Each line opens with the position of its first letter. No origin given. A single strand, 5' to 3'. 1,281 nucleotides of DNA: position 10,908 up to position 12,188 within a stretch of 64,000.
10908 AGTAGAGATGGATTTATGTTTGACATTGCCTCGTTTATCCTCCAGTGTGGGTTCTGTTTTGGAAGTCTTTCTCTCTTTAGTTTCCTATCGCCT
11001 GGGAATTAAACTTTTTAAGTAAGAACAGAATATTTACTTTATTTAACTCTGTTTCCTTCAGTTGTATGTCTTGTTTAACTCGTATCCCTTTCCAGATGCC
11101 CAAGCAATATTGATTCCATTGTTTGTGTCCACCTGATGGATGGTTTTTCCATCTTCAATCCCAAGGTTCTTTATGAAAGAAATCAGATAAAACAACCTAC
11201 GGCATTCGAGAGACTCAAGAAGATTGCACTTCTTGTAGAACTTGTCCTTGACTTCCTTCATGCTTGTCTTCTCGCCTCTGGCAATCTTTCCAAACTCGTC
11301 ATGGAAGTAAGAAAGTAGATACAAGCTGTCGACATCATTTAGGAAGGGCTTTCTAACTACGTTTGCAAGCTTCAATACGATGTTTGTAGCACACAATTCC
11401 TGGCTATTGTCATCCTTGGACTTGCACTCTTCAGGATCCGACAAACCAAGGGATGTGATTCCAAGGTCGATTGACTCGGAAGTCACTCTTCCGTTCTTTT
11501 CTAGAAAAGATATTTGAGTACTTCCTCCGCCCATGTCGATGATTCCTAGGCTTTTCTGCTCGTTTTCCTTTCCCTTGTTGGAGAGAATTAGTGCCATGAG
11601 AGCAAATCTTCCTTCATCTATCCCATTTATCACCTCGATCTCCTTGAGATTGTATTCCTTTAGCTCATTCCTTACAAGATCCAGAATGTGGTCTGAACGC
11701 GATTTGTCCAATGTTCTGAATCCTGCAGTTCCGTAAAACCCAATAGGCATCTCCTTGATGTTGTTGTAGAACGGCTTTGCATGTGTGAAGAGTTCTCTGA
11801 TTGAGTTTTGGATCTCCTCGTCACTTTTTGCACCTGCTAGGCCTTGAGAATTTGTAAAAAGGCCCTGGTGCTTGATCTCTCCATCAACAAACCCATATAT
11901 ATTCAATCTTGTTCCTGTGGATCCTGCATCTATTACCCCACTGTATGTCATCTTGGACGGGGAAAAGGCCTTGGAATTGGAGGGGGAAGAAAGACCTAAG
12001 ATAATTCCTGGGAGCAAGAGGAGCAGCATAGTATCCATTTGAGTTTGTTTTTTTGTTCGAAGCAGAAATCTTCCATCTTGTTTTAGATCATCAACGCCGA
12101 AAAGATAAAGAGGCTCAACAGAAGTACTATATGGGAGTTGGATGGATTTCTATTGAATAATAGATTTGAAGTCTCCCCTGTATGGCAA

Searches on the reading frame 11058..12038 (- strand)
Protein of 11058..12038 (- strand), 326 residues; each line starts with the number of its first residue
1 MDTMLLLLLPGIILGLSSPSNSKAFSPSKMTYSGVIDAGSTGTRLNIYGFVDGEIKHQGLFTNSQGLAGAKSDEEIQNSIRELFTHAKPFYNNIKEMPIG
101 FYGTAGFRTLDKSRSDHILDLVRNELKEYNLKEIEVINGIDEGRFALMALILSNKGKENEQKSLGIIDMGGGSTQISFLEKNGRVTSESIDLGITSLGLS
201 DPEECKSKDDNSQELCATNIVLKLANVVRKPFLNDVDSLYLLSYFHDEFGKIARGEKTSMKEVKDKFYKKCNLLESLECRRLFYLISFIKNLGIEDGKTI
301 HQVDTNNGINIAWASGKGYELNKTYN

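Call 97: search_protein_families(library=pfam, proteins=[window:11058-12038:-], max_evalue=0.01)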
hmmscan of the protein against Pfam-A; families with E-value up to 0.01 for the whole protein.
window:11058-12038:- (326 aa): 2 families
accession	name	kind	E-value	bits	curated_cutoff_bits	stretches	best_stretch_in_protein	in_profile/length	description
PF01150.23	GDA1_CD39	-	1.1e-20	74.2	24.9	1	28-183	6-182/423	GDA1/CD39 (nucleoside phosphatase) family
PF02541.22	Ppx-GppA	-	2.9e-07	30.7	27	1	132-197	86-147/285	Ppx/GppA phosphatase family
